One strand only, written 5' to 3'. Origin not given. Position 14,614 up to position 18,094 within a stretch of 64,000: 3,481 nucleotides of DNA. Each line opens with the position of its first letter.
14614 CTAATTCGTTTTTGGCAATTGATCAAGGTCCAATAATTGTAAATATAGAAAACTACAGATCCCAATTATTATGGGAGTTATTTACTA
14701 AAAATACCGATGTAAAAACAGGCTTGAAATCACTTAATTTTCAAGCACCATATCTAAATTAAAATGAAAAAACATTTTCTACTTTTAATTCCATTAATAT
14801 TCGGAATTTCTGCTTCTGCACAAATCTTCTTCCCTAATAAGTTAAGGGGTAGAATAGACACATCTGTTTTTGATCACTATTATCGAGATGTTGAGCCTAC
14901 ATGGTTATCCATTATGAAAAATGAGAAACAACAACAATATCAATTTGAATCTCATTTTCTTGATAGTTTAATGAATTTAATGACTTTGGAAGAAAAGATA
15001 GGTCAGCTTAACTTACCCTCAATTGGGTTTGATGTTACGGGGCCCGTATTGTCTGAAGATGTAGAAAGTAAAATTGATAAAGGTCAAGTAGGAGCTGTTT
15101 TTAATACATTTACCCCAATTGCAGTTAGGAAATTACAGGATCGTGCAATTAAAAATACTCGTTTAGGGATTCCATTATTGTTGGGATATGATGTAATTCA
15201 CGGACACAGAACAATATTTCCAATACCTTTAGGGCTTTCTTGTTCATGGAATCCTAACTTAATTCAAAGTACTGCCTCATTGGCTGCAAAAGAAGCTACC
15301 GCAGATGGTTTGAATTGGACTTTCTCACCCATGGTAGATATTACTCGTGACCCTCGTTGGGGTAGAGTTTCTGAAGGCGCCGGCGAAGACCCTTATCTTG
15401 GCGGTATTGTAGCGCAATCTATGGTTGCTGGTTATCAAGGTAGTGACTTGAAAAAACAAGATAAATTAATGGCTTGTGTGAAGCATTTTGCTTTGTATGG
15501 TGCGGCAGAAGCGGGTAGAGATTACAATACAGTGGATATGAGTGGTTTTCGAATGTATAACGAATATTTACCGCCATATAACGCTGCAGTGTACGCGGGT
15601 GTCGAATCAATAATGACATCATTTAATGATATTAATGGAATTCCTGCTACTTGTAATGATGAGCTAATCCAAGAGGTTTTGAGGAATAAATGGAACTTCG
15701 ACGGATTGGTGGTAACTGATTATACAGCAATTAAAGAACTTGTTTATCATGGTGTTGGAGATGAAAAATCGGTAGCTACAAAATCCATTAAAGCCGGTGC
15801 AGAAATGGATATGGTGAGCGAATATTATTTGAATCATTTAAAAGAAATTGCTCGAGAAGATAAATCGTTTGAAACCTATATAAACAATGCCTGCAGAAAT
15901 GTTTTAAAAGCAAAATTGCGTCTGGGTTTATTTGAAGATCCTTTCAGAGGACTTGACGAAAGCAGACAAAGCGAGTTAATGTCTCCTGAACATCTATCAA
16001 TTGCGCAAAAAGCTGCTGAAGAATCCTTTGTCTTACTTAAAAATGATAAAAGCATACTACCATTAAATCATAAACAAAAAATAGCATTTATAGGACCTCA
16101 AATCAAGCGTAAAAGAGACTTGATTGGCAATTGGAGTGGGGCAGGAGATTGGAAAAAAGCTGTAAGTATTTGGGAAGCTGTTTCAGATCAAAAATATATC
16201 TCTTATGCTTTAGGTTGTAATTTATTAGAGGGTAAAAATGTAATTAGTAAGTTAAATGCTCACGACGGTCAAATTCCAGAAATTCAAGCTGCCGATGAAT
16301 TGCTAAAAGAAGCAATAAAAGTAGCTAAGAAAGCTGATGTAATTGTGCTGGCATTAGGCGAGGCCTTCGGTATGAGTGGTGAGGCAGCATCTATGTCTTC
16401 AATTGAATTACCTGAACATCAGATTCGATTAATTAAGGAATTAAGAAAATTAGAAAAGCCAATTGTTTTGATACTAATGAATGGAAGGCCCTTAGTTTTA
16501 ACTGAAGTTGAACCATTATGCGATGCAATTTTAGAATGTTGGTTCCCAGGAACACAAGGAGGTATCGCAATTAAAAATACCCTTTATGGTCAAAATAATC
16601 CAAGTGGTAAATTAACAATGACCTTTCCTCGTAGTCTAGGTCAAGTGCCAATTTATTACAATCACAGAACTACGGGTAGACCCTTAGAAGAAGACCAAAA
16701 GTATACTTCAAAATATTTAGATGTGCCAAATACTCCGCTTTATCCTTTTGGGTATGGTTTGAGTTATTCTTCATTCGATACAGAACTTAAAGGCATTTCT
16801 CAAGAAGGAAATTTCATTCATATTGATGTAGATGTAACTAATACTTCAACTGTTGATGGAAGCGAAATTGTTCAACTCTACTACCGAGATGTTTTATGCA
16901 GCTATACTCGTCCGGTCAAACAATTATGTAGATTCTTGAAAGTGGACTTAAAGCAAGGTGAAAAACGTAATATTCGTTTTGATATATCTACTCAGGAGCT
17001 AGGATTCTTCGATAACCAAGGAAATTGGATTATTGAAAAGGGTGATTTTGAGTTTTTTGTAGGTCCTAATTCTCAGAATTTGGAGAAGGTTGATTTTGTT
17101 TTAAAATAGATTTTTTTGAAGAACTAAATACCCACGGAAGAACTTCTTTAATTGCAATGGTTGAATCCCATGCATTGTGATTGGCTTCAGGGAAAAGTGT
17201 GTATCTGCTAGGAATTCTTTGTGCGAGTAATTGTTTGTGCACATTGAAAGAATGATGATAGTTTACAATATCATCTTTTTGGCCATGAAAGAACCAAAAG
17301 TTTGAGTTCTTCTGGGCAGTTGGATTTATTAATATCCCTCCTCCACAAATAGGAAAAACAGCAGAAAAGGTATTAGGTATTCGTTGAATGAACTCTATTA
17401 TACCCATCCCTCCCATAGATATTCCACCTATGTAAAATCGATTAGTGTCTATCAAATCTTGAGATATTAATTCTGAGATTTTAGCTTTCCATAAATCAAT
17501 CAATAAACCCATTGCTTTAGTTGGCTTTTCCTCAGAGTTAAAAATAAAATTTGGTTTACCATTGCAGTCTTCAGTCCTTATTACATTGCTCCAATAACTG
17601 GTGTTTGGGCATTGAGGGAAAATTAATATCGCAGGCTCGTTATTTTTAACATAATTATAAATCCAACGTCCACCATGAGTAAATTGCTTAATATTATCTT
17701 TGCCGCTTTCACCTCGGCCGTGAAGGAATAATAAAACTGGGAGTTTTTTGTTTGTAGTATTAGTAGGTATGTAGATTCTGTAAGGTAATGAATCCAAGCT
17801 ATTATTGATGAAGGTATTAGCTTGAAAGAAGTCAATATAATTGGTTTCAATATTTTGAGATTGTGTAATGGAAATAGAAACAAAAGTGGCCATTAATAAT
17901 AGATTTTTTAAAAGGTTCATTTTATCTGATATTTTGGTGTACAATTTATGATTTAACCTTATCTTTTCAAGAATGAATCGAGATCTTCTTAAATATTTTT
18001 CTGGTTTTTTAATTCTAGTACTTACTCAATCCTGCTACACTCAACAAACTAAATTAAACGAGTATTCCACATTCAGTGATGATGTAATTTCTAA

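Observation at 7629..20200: Candidate beta-(1,2)-glucan utilisation locus with duplicated GH144-like genes and no HTCS, SusR or ECF regulator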

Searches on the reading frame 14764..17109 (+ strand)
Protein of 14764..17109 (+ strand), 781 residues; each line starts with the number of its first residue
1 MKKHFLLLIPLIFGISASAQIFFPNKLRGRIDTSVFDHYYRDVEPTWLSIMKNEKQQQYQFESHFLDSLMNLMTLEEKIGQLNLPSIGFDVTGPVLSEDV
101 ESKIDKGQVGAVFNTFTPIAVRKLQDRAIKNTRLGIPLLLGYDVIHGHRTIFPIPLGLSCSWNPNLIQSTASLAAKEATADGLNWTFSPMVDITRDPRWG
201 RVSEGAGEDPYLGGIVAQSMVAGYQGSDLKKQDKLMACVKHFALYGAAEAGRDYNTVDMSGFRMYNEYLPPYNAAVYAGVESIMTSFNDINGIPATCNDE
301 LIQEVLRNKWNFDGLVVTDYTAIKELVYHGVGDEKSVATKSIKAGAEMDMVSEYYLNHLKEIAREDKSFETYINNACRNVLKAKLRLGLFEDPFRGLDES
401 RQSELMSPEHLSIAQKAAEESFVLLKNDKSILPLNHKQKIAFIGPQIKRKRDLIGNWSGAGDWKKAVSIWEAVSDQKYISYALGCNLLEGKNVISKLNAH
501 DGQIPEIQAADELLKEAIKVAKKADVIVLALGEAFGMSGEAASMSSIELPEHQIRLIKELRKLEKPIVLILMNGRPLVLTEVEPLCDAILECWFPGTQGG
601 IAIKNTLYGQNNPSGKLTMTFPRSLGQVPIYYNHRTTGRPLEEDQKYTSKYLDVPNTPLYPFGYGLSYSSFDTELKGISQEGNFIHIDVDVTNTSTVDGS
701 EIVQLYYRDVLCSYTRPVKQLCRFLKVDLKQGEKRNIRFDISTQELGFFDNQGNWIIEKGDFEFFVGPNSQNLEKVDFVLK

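Call 3: search_protein_families(library=pfam, proteins=[window:14764-17109:+])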
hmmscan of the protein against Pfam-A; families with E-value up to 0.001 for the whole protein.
window:14764-17109:+ (781 aa): 3 families
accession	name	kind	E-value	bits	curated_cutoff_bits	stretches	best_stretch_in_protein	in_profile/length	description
PF00933.27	Glyco_hydro_3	-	3.2e-67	227.6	27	1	74-382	1-315/316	Glycosyl hydrolase family 3 N terminal domain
PF01915.27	Glyco_hydro_3_C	-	3.1e-50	171.4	31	1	423-668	2-200/200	Glycosyl hydrolase family 3 C-terminal domain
PF14310.12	Fn3-like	-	2.4e-20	72.9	25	1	701-770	1-71/71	Fibronectin type III-like domain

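Call 7: search_solved_structures(query=window:14764-17109:+, max_evalue=1e-30)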
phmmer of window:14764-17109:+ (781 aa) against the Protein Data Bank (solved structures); distinct sequences matched with E-value up to 1e-30: 59.
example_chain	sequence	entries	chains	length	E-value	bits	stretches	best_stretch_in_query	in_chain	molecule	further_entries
3u48_A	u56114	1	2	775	1.9e-230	770.2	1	64-774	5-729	JMB19063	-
3u4a_A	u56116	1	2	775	9.5e-230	767.9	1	64-774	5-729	JMB19063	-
9urf_A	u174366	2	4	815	9.9e-227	757.9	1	56-780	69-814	beta-glucosidase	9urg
5tf0_A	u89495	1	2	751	1.2e-225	754.4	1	62-778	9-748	Glycosyl hydrolase family 3 N-terminal domain protein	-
5xxl_A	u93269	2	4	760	2.4e-222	743.4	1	59-781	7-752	Periplasmic beta-glucosidase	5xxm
5xxn_A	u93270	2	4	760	1.2e-221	741.1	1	59-781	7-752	Periplasmic beta-glucosidase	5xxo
6r5i_A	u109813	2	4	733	7.4e-207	692.2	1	63-780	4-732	Periplasmic beta-glucosidase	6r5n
6r5p_B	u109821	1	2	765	3.4e-206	690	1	63-780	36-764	Periplasmic beta-glucosidase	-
6r5r_A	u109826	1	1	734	3.5e-206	690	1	63-780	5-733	Periplasmic beta-glucosidase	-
6r5o_B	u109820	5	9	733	3.7e-206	689.9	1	63-780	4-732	Periplasmic beta-glucosidase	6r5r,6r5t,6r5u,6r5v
4zoa_A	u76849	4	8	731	9.4e-174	582.7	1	66-774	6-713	Lin1840 protein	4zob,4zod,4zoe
4zo6_A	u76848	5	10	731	1.2e-172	579.1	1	66-774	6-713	Lin1840 protein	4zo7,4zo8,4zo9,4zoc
7zb3_A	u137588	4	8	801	6.1e-117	394.9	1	68-773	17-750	Beta-xylosidase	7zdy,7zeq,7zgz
8c7f_A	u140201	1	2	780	6.5e-116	391.5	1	68-773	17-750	Xylosidase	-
5z87_A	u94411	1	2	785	6.1e-113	381.7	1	68-777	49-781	EmGH1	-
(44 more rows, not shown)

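Call 48: search_protein_families(library=ncbifam, proteins=[window:14764-17109:+], max_evalue=0.001)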
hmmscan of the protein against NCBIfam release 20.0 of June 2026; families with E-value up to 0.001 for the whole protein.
window:14764-17109:+ (781 aa): 8 families
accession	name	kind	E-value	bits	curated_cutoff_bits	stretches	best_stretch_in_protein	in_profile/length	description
NF011678.0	PRK15098.1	equivalog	1e-247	824.4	666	1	51-780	23-764/765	beta-glucosidase BglX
NF052331.1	Bet13-16Glucosase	equivalog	3.5e-139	465.2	1330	1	67-772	17-739/750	exo-beta-d-1,3/1,6-glucosidase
NF052329.1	XyloArabinsidase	equivalog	9.5e-128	427.3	1050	1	121-774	76-723/750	beta-xylosidase/alpha-l-arabinosidase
NF041579.1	betaxyl_Flavo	equivalog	6.7e-122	408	1350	1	120-772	49-705/716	beta-xylosidase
NF041776.1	xylosidase_Xyl3A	equivalog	2.3e-110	369.9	1250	2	146-498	61-435/846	xylan 1,4-beta-xylosidase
NF041610.1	alph_arabinopyran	equivalog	5.6e-85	286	1300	1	150-775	59-647/738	exo-alpha-(1->6)-L-arabinopyranosidase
NF052330.1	BetGlucosiCelf0468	equivalog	3.6e-51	174.3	1300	2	508-774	541-815/817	beta-d-glucosidase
NF003740.0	PRK05337.1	equivalog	1.4e-09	37.5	207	1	166-353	99-282/340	beta-N-acetylhexosaminidase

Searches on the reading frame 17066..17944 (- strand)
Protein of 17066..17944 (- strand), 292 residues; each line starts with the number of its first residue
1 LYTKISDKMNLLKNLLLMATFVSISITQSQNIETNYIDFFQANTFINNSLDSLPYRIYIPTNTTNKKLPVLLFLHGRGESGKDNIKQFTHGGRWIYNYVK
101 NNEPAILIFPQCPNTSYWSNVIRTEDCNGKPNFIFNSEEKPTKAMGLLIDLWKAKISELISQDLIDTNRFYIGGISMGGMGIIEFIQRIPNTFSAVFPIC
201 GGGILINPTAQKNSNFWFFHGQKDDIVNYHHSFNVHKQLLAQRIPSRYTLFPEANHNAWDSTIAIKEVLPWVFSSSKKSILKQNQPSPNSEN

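Call 3: search_protein_families(library=pfam, proteins=[window:17066-17944:-])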
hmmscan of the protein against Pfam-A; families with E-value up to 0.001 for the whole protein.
window:17066-17944:- (292 aa): 3 families
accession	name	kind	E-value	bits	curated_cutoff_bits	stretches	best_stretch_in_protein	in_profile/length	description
PF00326.27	Peptidase_S9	-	4.9e-10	39.7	22.6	1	210-260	139-191/213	Prolyl oligopeptidase family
PF02230.22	Abhydrolase_2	-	3.2e-09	37.4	23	1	65-262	11-205/217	Phospholipase/Carboxylesterase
PF01738.24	DLH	-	0.0004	20.5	21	1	143-256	72-186/217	Dienelactone hydrolase family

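Call 48: search_protein_families(library=ncbifam, proteins=[window:17066-17920:-], max_evalue=0.001)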
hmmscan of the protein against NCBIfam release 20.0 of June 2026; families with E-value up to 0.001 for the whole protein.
window:17066-17920:- (284 aa): 5 families
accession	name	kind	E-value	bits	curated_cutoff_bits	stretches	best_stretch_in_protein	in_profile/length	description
NF050058.1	e_dPHAscl_type1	hypoth_equivalog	6.7e-12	45.4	150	1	43-193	6-137/276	extracellular catalytic domain type 1 short-chain-length polyhydroxyalkanoate depolymerase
NF007857.0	PRK10566.1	equivalog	7.8e-06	25.9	201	0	150-184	97-131/249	esterase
TIGR01840.1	esterase_phb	subfamily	2.8e-05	23.7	107.85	1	49-194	3-129/213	PHB depolymerase family esterase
TIGR02821.1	fghA_ester_D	equivalog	4.1e-05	23.3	281.7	1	46-191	28-172/275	S-formylglutathione hydrolase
NF050059.1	e_dPHAscl_type2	hypoth_equivalog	0.00013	21.4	280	0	19-108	178-267/305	extracellular catalytic domain type 2 short-chain-length polyhydroxyalkanoate depolymerase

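Call 55: search_solved_structures(query=window:17066-17920:-, max_evalue=0.001)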
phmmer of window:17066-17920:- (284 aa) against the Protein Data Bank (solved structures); distinct sequences matched with E-value up to 0.001: 3.
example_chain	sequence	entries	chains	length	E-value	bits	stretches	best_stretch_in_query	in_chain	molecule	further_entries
3doh_A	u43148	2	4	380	5e-29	104.4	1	28-268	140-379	esterase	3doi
3wyd_A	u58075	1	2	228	1.8e-10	43.5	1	150-270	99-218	LC-Est1C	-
3u0v_A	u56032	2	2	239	0.00064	22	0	61-257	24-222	Lysophospholipase-like protein 1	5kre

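Call 76: find_homologous_proteins(query=window:17066-17920:-, max_evalue=1e-20)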
Query window:17066-17920:- (284 aa): 431 proteins with E <= 1e-20 among 827 candidates; the best 120 are listed.
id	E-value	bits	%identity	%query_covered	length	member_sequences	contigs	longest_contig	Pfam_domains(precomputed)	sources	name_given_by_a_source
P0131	2.6e-177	606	93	100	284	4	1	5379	PF00326.28,PF01738.25,PF02230.23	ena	-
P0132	7.5e-160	549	88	91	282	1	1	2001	PF00326.28,PF02230.23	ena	-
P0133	1.3e-159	548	88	91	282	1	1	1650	PF00326.28,PF02230.23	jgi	-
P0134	2.5e-110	386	63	93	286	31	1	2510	PF00326.28,PF02230.23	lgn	-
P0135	1.9e-68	249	42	94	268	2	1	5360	PF00326.28,PF01738.25,PF12146.16,PF02230.23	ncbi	-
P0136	8.3e-68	247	42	94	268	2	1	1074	PF00326.28,PF01738.25,PF12146.16,PF02230.23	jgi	jgi:predicted peptidase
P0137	1.0e-67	246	42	93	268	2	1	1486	PF00326.28,PF01738.25,PF12146.16,PF02230.23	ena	-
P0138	6.9e-67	244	46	80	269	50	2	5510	PF00326.28,PF01738.25,PF12146.16,PF02230.23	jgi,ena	jgi:predicted esterase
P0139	7.5e-67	243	46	80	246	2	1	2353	PF00326.28,PF01738.25,PF12146.16,PF02230.23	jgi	jgi:predicted peptidase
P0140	4.2e-66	241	44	88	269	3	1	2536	PF00326.28,PF01738.25,PF12146.16,PF02230.23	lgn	-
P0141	4.5e-65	238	43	88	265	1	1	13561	PF00326.28,PF01738.25,PF12146.16,PF02230.23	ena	-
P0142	2.3e-62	229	42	90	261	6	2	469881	PF00756.27,PF00326.28,PF01738.25,PF12146.16,PF02230.23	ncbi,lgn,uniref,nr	ncbi:phospholipase/carboxylesterase [Arcticibacter tournemirensis]|uniref:Prolyl oligopeptidase fami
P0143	9.3e-61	223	46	81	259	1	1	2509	PF00756.27,PF00326.28,PF01738.25,PF12146.16,PF02230.23,PF20434.6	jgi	jgi:predicted peptidase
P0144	8.2e-59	217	41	97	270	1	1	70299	PF00326.28,PF12146.16,PF02230.23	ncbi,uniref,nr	ncbi:prolyl oligopeptidase family serine peptidase [Desertivirga brevis]|uniref:carboxylesterase fam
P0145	8.2e-59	217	45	84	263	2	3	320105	PF00756.27,PF00326.28,PF01738.25,PF12146.16,PF02230.23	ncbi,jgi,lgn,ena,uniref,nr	ncbi:prolyl oligopeptidase family serine peptidase [Pedobacter sp. MC2016-15]|uniref:carboxylesteras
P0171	3.0e-53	199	41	90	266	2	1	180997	PF00756.27,PF00326.28,PF12146.16,PF02230.23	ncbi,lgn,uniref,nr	ncbi:carboxylesterase family protein [Gaetbulibacter saemankumensis]|uniref:carboxylesterase family 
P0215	2.4e-50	189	40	84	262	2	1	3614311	PF00756.27,PF00326.28,PF01738.25,PF12146.16,PF02230.23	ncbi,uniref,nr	ncbi:carboxylesterase family protein [Litoribacter populi]|uniref:carboxylesterase family protein n=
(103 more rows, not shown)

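Call 77: find_encoding_contigs(protein=P0142, flank=10000, max_places=1)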
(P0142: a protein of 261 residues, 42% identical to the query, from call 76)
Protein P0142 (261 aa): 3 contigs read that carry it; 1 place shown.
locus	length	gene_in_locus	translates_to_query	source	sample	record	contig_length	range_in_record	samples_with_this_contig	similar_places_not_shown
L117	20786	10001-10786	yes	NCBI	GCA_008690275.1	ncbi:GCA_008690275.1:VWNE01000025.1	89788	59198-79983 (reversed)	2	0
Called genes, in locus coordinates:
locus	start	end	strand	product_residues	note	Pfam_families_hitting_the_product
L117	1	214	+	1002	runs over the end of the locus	PF13620:CarboxypepD_reg, PF13715:CarbopepD_reg_2, PF07715:Plug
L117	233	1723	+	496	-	PF12771:SusD-like_2 (faint), PF14322:SusD-like_3, PF07980:SusD_RagB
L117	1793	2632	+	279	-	PF13385:Laminin_G_3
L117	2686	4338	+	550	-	PF10091:Glycoamylase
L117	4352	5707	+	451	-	PF10091:Glycoamylase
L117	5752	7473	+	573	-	PF04616:Glyco_hydro_43, PF00754:F5_F8_type_C, PF22633:F5_F8_type_C_2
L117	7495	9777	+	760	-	PF00933:Glyco_hydro_3, PF01915:Glyco_hydro_3_C, PF14310:Fn3-like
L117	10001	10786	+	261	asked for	PF00756:Esterase (weak), PF02230:Abhydrolase_2, PF01738:DLH, PF00326:Peptidase_S9 (weak), PF12146:Hydrolase_4 (weak)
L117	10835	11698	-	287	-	PF03372:Exo_endo_phos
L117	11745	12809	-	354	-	PF04773:FecR, PF16344:FecR_C (faint)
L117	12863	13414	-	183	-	PF07638:Sigma70_ECF (weak), PF04542:Sigma70_r2, PF08281:Sigma70_r4_2 (weak), PF04545:Sigma70_r4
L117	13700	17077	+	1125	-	PF13620:CarboxypepD_reg, PF13715:CarbopepD_reg_2, PF07715:Plug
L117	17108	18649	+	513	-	PF12771:SusD-like_2, PF12741:SusD-like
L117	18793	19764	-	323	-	-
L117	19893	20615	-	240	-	PF20772:TACO1_YebC_N, PF01709:Transcrip_reg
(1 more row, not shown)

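Call 78: find_encoding_contigs(protein=P0171, flank=10000, max_places=1)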
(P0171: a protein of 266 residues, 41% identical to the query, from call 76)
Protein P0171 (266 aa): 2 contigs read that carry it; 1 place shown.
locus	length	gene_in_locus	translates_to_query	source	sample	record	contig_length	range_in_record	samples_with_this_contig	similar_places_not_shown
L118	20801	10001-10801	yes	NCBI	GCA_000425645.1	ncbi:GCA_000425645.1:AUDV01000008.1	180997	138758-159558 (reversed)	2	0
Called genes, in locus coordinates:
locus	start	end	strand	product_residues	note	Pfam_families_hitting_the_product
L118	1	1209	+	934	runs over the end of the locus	-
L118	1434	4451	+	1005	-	PF13620:CarboxypepD_reg, PF13715:CarbopepD_reg_2, PF07715:Plug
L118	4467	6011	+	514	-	PF14322:SusD-like_3, PF07980:SusD_RagB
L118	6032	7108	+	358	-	PF13385:Laminin_G_3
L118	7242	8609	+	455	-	PF10091:Glycoamylase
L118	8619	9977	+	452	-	PF10091:Glycoamylase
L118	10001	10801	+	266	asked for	PF00756:Esterase (weak), PF02230:Abhydrolase_2, PF00326:Peptidase_S9 (faint), PF12146:Hydrolase_4 (faint)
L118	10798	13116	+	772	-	PF00933:Glyco_hydro_3, PF01915:Glyco_hydro_3_C, PF14310:Fn3-like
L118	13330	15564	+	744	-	PF00933:Glyco_hydro_3, PF01915:Glyco_hydro_3_C, PF14310:Fn3-like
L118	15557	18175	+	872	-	PF02837:Glyco_hydro_2_N, PF22666:Glyco_hydro_2_N2 (weak), PF00703:Glyco_hydro_2, PF02836:Glyco_hydro_2_C, PF11721:Malectin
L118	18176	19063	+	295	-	PF00135:COesterase, PF20434:BD-FAE, PF07859:Abhydrolase_3 (faint)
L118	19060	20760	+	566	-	PF00884:Sulfatase, PF01663:Phosphodiest (faint), PF16347:SGSH_C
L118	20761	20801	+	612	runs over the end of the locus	PF04616:Glyco_hydro_43, PF00754:F5_F8_type_C, PF22633:F5_F8_type_C_2, PF00041:fn3 (weak)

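Call 79: find_encoding_contigs(protein=P0215, flank=10000, max_places=1)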
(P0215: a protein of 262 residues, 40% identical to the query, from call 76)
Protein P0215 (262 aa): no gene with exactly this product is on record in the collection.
